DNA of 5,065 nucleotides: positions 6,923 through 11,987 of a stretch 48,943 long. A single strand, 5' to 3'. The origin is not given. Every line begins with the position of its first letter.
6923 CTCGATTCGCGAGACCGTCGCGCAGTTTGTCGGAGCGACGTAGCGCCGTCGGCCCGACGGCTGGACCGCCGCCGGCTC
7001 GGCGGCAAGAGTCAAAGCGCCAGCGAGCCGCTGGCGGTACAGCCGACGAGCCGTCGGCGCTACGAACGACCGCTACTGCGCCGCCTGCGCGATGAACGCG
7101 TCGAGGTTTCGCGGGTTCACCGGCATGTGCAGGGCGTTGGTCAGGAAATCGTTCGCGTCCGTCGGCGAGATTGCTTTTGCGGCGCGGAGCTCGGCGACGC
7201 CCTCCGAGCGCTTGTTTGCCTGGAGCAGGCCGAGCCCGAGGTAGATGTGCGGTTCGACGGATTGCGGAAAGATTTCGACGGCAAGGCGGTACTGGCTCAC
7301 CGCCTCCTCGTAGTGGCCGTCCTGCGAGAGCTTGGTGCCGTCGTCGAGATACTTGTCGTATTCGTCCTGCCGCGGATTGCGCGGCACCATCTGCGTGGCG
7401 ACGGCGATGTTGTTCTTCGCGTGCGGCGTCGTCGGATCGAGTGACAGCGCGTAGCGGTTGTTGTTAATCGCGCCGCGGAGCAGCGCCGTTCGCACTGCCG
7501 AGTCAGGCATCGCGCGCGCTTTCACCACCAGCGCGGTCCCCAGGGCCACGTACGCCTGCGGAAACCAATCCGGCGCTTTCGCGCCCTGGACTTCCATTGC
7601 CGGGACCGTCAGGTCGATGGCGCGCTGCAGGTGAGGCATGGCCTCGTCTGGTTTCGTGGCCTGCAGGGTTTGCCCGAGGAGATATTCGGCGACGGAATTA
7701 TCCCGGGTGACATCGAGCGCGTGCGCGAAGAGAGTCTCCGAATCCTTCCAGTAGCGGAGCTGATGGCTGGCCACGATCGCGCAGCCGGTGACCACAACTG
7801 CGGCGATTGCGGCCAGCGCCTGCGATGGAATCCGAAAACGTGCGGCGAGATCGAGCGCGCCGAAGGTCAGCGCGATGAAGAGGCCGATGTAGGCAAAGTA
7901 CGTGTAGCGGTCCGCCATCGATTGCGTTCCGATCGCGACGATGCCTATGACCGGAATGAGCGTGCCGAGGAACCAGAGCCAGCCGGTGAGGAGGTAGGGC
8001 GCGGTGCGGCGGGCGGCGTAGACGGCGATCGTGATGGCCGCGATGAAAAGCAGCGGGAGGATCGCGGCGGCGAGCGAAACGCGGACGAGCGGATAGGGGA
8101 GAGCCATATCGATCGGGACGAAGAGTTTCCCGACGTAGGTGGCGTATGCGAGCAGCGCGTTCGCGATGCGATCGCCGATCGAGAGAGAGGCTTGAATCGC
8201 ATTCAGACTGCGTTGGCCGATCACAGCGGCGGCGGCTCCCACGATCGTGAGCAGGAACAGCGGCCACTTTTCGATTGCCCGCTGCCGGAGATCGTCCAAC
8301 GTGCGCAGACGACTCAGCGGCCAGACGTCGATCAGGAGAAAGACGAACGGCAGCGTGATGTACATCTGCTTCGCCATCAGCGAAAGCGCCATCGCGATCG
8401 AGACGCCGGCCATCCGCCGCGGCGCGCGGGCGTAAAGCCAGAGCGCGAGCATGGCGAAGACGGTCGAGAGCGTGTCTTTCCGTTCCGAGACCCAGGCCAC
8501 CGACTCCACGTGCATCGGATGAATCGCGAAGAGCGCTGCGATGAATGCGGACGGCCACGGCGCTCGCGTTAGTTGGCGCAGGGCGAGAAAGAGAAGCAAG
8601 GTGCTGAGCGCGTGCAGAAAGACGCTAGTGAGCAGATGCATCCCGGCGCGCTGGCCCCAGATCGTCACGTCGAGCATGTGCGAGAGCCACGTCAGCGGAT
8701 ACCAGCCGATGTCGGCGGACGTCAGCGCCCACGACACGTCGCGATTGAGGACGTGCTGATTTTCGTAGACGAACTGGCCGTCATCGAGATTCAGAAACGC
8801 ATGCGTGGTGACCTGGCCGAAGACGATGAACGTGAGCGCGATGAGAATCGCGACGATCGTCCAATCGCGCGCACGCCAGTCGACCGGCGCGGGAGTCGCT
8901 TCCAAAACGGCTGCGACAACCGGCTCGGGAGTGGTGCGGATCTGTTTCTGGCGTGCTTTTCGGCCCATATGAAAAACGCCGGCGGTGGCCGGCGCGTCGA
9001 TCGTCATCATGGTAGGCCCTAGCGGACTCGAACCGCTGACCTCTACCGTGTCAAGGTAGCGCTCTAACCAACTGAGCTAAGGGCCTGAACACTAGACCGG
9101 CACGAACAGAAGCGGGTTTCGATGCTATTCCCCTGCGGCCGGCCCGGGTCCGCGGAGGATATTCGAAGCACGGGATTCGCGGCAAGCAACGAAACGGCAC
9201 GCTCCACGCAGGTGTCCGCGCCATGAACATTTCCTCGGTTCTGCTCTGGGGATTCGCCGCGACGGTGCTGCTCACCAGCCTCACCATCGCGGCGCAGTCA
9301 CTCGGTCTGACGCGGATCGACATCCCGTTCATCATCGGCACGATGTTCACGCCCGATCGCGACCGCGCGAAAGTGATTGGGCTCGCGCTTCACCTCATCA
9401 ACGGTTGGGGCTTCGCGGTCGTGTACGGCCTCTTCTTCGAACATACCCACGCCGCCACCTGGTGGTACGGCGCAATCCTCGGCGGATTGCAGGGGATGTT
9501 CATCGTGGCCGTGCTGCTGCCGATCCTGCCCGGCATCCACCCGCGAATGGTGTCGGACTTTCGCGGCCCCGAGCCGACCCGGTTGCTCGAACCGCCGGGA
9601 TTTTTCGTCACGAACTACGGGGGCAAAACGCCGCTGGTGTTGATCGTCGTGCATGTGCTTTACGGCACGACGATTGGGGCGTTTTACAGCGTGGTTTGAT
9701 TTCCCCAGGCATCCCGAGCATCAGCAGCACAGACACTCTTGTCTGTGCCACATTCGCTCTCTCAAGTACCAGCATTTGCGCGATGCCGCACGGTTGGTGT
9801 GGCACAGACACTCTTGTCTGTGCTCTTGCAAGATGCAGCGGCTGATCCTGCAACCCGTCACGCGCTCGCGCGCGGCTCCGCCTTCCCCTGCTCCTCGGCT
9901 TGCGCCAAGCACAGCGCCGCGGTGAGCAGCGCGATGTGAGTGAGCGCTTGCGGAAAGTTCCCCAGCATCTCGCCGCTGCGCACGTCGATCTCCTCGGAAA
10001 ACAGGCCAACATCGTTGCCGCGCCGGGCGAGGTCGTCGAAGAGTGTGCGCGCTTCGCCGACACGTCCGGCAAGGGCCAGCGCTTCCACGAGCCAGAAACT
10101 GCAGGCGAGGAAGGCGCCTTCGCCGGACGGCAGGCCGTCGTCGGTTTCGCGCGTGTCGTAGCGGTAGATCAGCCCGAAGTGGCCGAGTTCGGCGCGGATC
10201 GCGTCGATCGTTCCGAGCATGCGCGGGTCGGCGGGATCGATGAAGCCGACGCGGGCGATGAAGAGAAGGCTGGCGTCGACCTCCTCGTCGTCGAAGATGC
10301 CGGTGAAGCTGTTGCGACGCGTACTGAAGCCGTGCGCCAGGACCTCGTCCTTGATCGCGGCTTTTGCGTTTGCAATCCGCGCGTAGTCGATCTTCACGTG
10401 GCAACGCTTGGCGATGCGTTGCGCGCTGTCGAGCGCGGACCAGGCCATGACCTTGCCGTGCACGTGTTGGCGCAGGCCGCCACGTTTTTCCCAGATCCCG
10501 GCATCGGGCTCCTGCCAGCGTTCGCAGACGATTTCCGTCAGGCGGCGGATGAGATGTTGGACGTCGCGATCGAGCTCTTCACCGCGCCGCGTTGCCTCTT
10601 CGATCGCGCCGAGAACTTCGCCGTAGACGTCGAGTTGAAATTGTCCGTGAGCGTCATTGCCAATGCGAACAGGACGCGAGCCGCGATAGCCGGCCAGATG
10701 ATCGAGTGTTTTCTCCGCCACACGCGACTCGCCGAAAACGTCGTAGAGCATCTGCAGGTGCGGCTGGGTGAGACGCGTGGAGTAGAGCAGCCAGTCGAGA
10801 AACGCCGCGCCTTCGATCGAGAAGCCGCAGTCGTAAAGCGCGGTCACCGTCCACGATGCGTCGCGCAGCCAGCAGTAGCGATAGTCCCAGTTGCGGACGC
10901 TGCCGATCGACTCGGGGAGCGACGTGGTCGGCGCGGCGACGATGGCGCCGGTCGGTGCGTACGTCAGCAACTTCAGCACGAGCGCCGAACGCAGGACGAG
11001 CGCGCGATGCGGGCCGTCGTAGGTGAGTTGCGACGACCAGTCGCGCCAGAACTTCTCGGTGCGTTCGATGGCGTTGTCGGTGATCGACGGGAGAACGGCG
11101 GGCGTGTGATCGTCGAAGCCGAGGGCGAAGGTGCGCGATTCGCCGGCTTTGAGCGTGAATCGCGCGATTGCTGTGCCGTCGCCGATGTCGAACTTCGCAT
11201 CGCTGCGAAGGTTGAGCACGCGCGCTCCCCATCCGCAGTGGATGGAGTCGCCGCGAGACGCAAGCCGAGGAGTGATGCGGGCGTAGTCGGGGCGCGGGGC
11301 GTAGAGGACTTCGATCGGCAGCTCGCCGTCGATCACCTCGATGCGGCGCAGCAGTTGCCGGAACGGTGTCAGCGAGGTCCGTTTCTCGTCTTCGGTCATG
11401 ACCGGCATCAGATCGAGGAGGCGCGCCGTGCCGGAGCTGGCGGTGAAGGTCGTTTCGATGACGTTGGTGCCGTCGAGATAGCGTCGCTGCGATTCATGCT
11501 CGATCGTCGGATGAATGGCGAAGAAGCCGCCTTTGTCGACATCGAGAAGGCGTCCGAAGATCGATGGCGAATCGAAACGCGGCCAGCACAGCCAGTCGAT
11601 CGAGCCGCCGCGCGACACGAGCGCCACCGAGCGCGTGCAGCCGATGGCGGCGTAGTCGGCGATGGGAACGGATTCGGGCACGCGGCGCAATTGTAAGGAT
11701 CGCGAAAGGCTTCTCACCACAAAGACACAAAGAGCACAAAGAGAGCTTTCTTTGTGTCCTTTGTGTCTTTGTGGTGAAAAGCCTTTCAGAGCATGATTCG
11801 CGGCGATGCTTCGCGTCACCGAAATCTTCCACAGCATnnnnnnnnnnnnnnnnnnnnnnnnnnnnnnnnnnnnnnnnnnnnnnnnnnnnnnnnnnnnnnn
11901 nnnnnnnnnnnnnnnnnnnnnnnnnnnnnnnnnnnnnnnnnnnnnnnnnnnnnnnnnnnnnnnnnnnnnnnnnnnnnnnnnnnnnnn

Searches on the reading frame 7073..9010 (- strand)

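Call 52: search_protein_families(library=pfam, proteins=[window:7073-9010:-], max_evalue=0.001)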
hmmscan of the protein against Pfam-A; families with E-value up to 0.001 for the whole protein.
window:7073-9010:- (645 aa): 2 families
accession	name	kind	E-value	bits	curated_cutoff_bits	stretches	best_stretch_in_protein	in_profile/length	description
PF13414.12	TPR_11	-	2.6e-06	27.5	26.8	0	563-593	6-36/42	TPR repeat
PF07719.23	TPR_2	-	2.3e-05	24.6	27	0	563-583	13-33/34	Tetratricopeptide repeat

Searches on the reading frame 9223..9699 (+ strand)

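Call 53: search_protein_families(library=pfam, proteins=[window:9223-9699:+], max_evalue=0.001)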
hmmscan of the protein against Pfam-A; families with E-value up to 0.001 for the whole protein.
window:9223-9699:+ (158 aa): 1 family
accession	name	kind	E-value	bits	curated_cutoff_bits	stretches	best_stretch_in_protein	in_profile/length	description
PF07274.17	DUF1440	-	8.6e-05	23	34.7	0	47-107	50-110/135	Protein of unknown function (DUF1440)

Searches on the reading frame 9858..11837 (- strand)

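Call 52: search_protein_families(library=pfam, proteins=[window:9858-11837:-], max_evalue=0.001)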
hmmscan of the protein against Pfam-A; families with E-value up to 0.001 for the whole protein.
window:9858-11837:- (659 aa): 2 families
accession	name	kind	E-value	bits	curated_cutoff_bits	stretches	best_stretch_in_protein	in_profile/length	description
PF00723.27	Glyco_hydro_15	-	9e-70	236.1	22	1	275-641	1-426/427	Glycosyl hydrolases family 15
PF19291.4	TREH_N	-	4.8e-19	68.9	23.1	1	56-212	12-155/211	Trehalase-like, N-terminal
